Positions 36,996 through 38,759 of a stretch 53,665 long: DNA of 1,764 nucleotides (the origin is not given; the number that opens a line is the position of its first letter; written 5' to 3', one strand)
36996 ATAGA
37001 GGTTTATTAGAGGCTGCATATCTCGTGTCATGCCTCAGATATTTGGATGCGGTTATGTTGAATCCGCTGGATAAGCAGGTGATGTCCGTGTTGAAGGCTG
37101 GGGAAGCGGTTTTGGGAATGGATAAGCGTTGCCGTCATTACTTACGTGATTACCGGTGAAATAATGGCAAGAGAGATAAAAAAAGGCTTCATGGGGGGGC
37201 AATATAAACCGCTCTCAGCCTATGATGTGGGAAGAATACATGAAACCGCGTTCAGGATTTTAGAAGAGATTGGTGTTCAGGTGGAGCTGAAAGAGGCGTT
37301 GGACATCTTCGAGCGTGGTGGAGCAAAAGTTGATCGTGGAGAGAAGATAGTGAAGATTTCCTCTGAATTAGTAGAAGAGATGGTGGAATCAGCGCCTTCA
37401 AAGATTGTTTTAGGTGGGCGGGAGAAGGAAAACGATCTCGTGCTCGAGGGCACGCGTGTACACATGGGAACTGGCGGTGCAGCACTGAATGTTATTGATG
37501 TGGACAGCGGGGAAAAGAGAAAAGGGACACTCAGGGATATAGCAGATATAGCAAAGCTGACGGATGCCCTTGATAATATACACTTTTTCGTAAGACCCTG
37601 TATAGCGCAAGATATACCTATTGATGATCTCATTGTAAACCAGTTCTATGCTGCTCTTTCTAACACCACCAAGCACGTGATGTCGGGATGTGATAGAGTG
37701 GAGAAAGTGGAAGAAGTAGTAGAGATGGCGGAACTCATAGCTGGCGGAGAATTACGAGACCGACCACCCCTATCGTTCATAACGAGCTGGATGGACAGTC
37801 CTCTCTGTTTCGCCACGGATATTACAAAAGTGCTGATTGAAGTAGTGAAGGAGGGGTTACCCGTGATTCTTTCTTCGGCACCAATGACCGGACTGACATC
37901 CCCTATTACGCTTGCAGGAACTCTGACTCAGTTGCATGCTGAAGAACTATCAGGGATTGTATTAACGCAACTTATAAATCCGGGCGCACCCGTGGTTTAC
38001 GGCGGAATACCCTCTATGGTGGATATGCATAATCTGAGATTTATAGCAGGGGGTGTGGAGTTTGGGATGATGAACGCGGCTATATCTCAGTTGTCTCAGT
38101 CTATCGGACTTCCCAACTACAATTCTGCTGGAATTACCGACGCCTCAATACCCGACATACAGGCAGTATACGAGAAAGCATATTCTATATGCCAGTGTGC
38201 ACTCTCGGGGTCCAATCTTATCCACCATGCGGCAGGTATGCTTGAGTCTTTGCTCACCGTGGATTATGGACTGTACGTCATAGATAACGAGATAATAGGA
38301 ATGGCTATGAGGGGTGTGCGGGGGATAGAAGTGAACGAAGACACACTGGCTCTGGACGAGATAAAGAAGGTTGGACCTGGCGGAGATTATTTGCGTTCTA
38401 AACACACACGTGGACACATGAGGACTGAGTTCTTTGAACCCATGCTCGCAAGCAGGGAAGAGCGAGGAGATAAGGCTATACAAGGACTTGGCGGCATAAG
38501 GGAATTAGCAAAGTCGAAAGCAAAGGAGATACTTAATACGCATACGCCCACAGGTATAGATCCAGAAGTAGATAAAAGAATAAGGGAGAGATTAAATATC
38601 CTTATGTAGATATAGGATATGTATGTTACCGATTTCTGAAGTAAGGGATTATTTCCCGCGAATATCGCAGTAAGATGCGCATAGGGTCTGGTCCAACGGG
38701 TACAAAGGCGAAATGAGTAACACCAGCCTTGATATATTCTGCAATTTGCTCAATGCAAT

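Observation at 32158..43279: Eleven-kb corrinoid methyl-transfer cluster with two amber-free MttB paralogues and a pterin-binding methyltransferase in an archaeal context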

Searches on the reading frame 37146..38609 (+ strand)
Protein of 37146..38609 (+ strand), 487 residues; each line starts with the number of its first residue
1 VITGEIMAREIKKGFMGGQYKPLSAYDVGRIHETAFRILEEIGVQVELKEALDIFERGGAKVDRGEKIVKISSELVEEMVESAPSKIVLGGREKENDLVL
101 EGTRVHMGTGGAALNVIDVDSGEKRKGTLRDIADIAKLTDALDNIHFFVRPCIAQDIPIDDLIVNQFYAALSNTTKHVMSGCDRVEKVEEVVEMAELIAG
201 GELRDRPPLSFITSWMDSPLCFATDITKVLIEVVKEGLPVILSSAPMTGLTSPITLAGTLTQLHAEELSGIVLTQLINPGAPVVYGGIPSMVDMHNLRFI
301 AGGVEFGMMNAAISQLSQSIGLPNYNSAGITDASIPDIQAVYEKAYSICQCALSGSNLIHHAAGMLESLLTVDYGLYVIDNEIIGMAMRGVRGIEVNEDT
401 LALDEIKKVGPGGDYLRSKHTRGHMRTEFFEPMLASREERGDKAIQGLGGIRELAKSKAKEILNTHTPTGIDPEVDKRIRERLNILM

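Call 3: search_protein_families(library=pfam, proteins=[window:37146-38609:+], max_evalue=0.01)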
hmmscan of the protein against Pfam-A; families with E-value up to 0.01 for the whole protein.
window:37146-38609:+ (487 aa): 1 family
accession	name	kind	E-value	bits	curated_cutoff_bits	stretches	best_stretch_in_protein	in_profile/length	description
PF06253.16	MTTB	-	5.5e-118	394.6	25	1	19-481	30-490/500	Trimethylamine methyltransferase (MTTB)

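Call 4: search_protein_families(library=ncbifam, proteins=[window:37146-38609:+], max_evalue=0.01)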
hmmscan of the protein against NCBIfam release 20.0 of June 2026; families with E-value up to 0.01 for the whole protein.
window:37146-38609:+ (487 aa): 1 family
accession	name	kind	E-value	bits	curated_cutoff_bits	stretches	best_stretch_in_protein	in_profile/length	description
TIGR02369.2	trimeth_pyl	equivalog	2.6e-130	435.1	525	1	23-481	6-463/469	[trimethylamine--corrinoid protein] Co-methyltransferase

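Call 8: search_solved_structures(query=window:37146-38609:+, max_evalue=0.001, show_alignments=3)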
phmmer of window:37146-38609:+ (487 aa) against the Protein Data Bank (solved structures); distinct sequences matched with E-value up to 0.001: 5.
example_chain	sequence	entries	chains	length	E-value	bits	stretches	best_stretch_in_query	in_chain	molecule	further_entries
2qne_A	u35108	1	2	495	5.6e-81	275.6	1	19-480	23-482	Putative methyltransferase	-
9yce_A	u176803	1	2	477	5.9e-81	275.6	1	19-480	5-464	Glycine betaine methyltransferase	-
7xcl_A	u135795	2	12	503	1.4e-72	248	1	26-479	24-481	Trimethylamine methyltransferase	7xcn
7xcm_A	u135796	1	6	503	2.5e-72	247.1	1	26-479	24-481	Trimethylamine methyltransferase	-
4yyc_A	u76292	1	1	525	6.9e-56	192.9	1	20-482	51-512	Putative trimethylamine methyltransferase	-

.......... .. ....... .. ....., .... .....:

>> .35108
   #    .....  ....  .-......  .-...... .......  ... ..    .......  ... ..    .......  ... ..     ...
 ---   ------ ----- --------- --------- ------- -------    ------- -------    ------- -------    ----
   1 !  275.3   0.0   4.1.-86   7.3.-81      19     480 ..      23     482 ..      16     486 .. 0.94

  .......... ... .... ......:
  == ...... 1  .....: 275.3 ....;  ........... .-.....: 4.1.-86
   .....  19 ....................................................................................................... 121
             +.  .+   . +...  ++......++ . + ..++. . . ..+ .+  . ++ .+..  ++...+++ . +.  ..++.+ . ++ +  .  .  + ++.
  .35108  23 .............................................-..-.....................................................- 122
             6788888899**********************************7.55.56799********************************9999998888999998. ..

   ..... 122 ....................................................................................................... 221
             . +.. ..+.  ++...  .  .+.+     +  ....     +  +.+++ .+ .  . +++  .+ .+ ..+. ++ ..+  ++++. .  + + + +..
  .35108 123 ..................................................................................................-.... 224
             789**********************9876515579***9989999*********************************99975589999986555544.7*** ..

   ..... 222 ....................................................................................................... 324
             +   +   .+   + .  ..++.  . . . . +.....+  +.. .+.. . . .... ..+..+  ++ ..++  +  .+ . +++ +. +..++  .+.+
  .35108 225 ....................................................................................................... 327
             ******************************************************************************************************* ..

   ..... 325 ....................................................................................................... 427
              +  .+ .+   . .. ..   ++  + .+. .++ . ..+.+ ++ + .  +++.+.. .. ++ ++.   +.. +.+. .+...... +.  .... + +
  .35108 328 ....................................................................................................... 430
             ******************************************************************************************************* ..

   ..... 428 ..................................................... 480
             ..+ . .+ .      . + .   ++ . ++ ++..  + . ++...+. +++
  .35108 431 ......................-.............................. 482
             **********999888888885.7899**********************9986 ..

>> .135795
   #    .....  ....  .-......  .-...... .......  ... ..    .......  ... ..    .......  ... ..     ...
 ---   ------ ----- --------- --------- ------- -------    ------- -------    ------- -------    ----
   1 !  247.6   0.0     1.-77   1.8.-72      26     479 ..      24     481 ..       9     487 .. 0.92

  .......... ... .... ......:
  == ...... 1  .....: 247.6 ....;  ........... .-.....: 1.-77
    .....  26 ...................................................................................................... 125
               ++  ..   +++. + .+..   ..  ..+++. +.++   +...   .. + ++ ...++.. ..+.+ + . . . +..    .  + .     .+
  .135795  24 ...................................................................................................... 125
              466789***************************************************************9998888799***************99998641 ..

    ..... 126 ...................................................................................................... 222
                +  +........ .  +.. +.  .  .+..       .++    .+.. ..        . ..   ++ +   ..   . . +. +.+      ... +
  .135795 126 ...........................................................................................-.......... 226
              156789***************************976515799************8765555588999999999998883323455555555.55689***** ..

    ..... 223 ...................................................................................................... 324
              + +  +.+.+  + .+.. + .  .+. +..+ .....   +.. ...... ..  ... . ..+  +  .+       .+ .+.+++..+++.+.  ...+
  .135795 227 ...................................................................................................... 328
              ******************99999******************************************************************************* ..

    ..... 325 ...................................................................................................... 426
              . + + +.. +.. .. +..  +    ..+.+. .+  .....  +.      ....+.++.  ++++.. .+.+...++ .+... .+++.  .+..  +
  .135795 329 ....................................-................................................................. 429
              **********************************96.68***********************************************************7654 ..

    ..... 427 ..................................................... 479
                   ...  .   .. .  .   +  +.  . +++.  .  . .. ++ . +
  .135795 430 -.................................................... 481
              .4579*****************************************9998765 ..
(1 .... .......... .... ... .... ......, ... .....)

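Call 10: find_homologous_proteins(query=window:37146-38609:+, max_evalue=1e-20)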
Query window:37146-38609:+ (487 aa): 2053 proteins with E <= 1e-20 among 8000 candidates; the best 120 are listed.
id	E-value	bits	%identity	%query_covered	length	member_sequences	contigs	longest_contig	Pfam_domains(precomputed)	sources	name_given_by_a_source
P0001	0.0e+0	1056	98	100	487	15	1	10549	PF06253.17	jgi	-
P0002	3.8e-278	941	88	99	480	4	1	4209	PF06253.17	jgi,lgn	-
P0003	4.8e-260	881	81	99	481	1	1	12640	PF06253.17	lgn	-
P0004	3.8e-185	634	61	98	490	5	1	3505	PF06253.17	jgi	-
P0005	5.0e-185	634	61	97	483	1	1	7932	PF06253.17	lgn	-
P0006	7.0e-185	633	62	97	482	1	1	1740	PF06253.17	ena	-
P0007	2.6e-184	631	61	97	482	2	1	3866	PF06253.17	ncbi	ncbi:MAG: trimethylamine methyltransferase family protein [Planctomycetota bacterium]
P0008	1.7e-183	629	59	98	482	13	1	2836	PF06253.17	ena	-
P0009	7.6e-183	626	60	97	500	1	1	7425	PF06253.17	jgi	jgi:trimethylamine--corrinoid protein Co-methyltransferase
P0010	5.1e-181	620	58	98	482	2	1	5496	PF06253.17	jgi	-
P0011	1.0e-180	619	60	98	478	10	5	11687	PF06253.17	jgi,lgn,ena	jgi:trimethylamine--corrinoid protein Co-methyltransferase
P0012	1.6e-180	619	59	98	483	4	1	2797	PF06253.17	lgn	-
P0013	1.8e-180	619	60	97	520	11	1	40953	PF06253.17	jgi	-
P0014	2.6e-180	618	59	98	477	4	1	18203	PF06253.17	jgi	jgi:trimethylamine--corrinoid protein Co-methyltransferase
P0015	3.5e-180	618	58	98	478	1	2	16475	PF06253.17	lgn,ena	-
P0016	3.8e-180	618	58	98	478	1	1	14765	PF06253.17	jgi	-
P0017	3.8e-180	617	58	97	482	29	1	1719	PF06253.17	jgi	jgi:trimethylamine--corrinoid protein Co-methyltransferase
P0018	8.8e-180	616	59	97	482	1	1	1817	PF06253.17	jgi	jgi:trimethylamine--corrinoid protein Co-methyltransferase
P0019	2.3e-179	615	58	97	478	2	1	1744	PF06253.17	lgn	-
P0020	2.7e-179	615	58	97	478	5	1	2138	PF06253.17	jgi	-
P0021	3.6e-179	614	59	98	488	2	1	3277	PF06253.17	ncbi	-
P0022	2.0e-178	612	58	98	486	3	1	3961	PF06253.17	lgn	-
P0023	2.3e-178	612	59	98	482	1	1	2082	PF06253.17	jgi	jgi:trimethylamine--corrinoid protein Co-methyltransferase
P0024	2.7e-178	611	58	98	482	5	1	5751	PF06253.17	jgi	-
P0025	3.4e-178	611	58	98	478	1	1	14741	PF06253.17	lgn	-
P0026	6.6e-178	610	59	98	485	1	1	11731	PF06253.17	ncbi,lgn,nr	ncbi:MAG: trimethylamine methyltransferase family protein [Anaerolineae bacterium]|nr:trimethylamine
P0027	1.2e-177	609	59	97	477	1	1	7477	PF06253.17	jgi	jgi:trimethylamine---corrinoid protein Co-methyltransferase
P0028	1.3e-177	609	59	97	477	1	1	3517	PF06253.17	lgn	-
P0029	2.2e-177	608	58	98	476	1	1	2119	PF06253.17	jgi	-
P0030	2.2e-177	608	58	98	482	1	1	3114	PF06253.17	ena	-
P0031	2.4e-177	608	59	97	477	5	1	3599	PF06253.17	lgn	-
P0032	5.0e-177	607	58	98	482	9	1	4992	PF06253.17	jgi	jgi:trimethylamine--corrinoid protein Co-methyltransferase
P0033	8.1e-177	607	57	98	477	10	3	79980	PF06253.17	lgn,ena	-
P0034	8.2e-177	606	59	97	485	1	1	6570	PF06253.17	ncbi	-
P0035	1.1e-176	606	57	98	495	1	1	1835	PF06253.17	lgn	-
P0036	1.2e-176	606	60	94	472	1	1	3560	PF06253.17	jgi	jgi:trimethylamine--corrinoid protein Co-methyltransferase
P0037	1.3e-176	606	58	98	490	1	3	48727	PF06253.17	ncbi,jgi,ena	-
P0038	1.5e-176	606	56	98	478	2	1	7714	PF06253.17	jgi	jgi:trimethylamine--corrinoid protein Co-methyltransferase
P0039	1.6e-176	606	58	97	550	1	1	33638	PF06253.17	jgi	-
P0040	2.0e-176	605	58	98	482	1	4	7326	PF06253.17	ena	-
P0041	2.7e-176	605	60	97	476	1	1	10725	PF06253.17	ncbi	-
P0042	4.0e-176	604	57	98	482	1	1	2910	PF06253.17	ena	-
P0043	6.1e-176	604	57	97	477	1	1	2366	PF06253.17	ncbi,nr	ncbi:MAG TPA: trimethylamine methyltransferase family protein, partial [Candidatus Acidoferrum sp.]|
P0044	6.9e-176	603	57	98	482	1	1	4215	PF06253.17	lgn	-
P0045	1.6e-175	602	59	97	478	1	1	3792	PF06253.17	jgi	jgi:trimethylamine---corrinoid protein Co-methyltransferase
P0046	1.6e-175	602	59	98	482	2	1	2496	PF06253.17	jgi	jgi:trimethylamine--corrinoid protein Co-methyltransferase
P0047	2.5e-175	602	58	97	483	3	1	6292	PF06253.17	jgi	jgi:trimethylamine--corrinoid protein Co-methyltransferase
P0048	2.8e-175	601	58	98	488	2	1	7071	PF06253.17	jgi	-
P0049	3.2e-175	601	58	97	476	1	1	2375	PF06253.17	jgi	jgi:trimethylamine---corrinoid protein Co-methyltransferase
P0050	3.3e-175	601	58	97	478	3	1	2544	PF06253.17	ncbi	-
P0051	3.4e-175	601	58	97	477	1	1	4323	PF06253.17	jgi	jgi:trimethylamine---corrinoid protein Co-methyltransferase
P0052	3.9e-175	601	58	98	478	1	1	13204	PF06253.17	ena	-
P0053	5.1e-175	601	57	97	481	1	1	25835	PF06253.17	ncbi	-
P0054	5.2e-175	601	57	98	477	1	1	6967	PF06253.17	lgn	-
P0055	6.0e-175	600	57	98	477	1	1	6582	PF06253.17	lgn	-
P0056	8.0e-175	600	57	98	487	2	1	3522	PF06253.17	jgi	-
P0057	8.4e-175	600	59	98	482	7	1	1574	PF06253.17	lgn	-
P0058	1.1e-174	600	58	98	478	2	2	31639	PF06253.17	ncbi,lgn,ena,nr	ncbi:MAG TPA: trimethylamine methyltransferase [Anaerolineae bacterium]|nr:trimethylamine methyltran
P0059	1.3e-174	599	58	98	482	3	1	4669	PF06253.17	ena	-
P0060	1.3e-174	599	57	97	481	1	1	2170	PF06253.17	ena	-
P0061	1.4e-174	599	58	96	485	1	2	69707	PF06253.17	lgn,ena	-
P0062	2.3e-174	598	58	97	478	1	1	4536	PF06253.17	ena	-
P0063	2.4e-174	598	56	97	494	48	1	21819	PF06253.17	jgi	jgi:trimethylamine--corrinoid protein Co-methyltransferase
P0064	3.4e-174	598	57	97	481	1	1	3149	PF06253.17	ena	-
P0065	4.2e-174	598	58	98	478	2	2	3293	PF06253.17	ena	-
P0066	5.8e-174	597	57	97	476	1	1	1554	PF06253.17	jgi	-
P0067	7.1e-174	597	57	97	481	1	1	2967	PF06253.17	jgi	jgi:trimethylamine---corrinoid protein Co-methyltransferase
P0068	9.2e-174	596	59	98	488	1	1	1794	PF06253.17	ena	-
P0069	1.1e-173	596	56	97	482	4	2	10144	PF06253.17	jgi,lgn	jgi:trimethylamine--corrinoid protein Co-methyltransferase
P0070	1.1e-173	596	58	97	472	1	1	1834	PF06253.17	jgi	jgi:trimethylamine---corrinoid protein Co-methyltransferase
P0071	1.3e-173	596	56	99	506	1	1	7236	PF06253.17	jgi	jgi:trimethylamine--corrinoid protein Co-methyltransferase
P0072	1.6e-173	596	57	97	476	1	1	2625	PF06253.17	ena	-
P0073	2.1e-173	595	56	97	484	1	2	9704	PF06253.17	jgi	jgi:trimethylamine--corrinoid protein Co-methyltransferase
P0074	2.5e-173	595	55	97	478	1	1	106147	PF06253.17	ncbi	-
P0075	2.8e-173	595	55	97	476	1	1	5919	PF06253.17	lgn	-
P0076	3.3e-173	595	57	98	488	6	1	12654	PF06253.17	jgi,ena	-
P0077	3.5e-173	595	57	98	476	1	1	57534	PF06253.17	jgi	jgi:trimethylamine---corrinoid protein Co-methyltransferase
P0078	4.0e-173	594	58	98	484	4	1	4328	PF06253.17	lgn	-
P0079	4.7e-173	594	58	97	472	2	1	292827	PF06253.17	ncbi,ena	-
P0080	4.8e-173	594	58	97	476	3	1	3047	PF06253.17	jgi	jgi:trimethylamine---corrinoid protein Co-methyltransferase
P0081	5.5e-173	594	57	97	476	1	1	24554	PF06253.17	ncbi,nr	ncbi:MAG TPA: trimethylamine methyltransferase family protein [Thermodesulfobacteriota bacterium]|nr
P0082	6.1e-173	594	57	97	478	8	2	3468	PF06253.17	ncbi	-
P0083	6.4e-173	594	58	97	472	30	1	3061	PF06253.17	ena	-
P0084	7.5e-173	593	58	98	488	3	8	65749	PF06253.17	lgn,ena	-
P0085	7.6e-173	593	57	97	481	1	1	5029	PF06253.17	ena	-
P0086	7.7e-173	593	55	97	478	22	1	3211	PF06253.17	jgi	jgi:trimethylamine--corrinoid protein Co-methyltransferase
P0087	7.9e-173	593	59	98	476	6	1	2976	PF06253.17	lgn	-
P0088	8.0e-173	593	57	98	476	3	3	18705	PF06253.17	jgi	-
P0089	1.0e-172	593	58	98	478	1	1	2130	PF06253.17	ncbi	-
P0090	1.2e-172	593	56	98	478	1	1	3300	PF06253.17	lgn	-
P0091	1.5e-172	592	58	98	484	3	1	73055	PF06253.17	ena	-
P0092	2.3e-172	592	56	97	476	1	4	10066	PF06253.17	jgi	-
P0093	2.6e-172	592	59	94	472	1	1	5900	PF06253.17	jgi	jgi:trimethylamine--corrinoid protein Co-methyltransferase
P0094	3.0e-172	591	56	98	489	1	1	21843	PF06253.17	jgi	jgi:trimethylamine--corrinoid protein Co-methyltransferase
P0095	4.7e-172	591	58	98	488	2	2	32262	PF06253.17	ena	-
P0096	4.8e-172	591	57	98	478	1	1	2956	PF06253.17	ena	-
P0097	4.9e-172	591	56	97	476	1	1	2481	PF06253.17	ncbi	-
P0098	6.2e-172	590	55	97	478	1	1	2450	PF06253.17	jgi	jgi:trimethylamine--corrinoid protein Co-methyltransferase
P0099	7.1e-172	590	57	98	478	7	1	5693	PF06253.17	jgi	jgi:trimethylamine---corrinoid protein Co-methyltransferase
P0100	1.0e-171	590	57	98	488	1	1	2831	PF06253.17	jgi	jgi:trimethylamine--corrinoid protein Co-methyltransferase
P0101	1.2e-171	589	57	97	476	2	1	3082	PF06253.17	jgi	-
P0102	1.2e-171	589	57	98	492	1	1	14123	PF06253.17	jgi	-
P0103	1.2e-171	589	57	98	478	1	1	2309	PF06253.17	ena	-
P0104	2.0e-171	589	58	97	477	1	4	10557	PF06253.17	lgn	-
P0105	2.1e-171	589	57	98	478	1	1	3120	PF06253.17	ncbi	-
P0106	2.5e-171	588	58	97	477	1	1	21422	PF06253.17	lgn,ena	-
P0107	4.3e-171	588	56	97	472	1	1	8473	PF06253.17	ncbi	-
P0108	4.8e-171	587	58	97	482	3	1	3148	PF06253.17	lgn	-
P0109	4.8e-171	587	55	98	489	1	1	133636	PF06253.17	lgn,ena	-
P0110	5.3e-171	587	56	97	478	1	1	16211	PF06253.17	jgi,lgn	jgi:trimethylamine--corrinoid protein Co-methyltransferase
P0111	6.6e-171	587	58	97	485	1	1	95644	PF06253.17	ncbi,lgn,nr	ncbi:MAG: trimethylamine methyltransferase family protein [Kiritimatiellae bacterium]|nr:trimethylam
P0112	7.3e-171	587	57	97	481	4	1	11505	PF06253.17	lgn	-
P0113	9.0e-171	587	57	97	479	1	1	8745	PF06253.17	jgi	-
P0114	1.3e-170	586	57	98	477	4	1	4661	PF06253.17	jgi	-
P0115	1.3e-170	586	57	98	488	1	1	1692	PF06253.17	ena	-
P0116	1.6e-170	586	56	97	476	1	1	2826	PF06253.17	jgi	jgi:trimethylamine--corrinoid protein Co-methyltransferase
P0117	3.8e-170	585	57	97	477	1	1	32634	PF06253.17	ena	-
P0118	3.9e-170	585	56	97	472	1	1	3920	PF06253.17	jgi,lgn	-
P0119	3.9e-170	584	57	98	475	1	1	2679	PF06253.17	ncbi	-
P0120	4.2e-170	584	57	97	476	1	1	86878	PF06253.17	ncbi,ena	-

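Call 11: find_encoding_contigs(protein=P0003, flank=10000, max_places=3)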
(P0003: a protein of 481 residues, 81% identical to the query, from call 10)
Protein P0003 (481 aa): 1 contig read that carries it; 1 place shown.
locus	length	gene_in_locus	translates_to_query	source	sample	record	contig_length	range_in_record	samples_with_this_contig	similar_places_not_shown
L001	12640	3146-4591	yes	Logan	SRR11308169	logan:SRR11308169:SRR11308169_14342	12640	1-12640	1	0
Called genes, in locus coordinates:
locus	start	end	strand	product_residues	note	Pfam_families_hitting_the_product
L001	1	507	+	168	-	?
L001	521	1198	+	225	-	PF02607:B12-binding_2, PF02310:B12-binding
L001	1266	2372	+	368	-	PF13847:Methyltransf_31, PF13649:Methyltransf_25 (weak)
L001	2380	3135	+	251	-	PF03599:CdhD, PF00809:Pterin_bind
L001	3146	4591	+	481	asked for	PF06253:MTTB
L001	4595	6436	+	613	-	PF00111:Fer2, PF17650:RACo_linker, PF17651:Raco_middle, PF14574:RACo_C_ter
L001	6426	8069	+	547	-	PF02730:AFOR_N, PF01314:AFOR_C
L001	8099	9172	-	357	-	PF13353:Fer4_12 (weak), PF04055:Radical_SAM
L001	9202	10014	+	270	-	PF25133:TYW2_N_2, PF09445:Methyltransf_15 (faint), PF02475:TRM5-TYW2_MTfase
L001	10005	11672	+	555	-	PF03485:Arg_tRNA_synt_N, PF00750:tRNA-synt_1d, PF01921:tRNA-synt_1f (faint), PF09334:tRNA-synt_1g (faint), PF05746:DALR_1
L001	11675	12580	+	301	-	PF04055:Radical_SAM, PF08608:Wyosine_form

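Call 12: find_encoding_contigs(protein=P0001, flank=10000, max_places=3)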
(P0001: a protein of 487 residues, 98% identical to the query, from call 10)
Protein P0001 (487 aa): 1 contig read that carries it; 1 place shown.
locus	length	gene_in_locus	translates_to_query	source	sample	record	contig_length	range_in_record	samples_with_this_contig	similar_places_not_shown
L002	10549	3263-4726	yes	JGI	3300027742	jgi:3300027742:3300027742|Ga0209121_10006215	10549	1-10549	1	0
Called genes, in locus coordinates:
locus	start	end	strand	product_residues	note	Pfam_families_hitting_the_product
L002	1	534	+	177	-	?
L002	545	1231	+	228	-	PF02607:B12-binding_2, PF02310:B12-binding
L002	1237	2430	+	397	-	PF13649:Methyltransf_25 (weak), PF13847:Methyltransf_31 (weak)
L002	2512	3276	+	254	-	PF03599:CdhD (weak), PF00809:Pterin_bind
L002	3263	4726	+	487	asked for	PF06253:MTTB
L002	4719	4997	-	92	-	-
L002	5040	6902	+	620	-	PF00111:Fer2, PF17650:RACo_linker, PF17651:Raco_middle, PF14574:RACo_C_ter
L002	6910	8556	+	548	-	PF02730:AFOR_N, PF01314:AFOR_C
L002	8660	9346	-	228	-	PF00753:Lactamase_B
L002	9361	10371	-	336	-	PF04015:DUF362, PF00037:Fer4 (faint), PF12837:Fer4_6 (faint), PF14697:Fer4_21 (weak), PF12838:Fer4_7 (weak), PF13187:Fer4_9 (weak)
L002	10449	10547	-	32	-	?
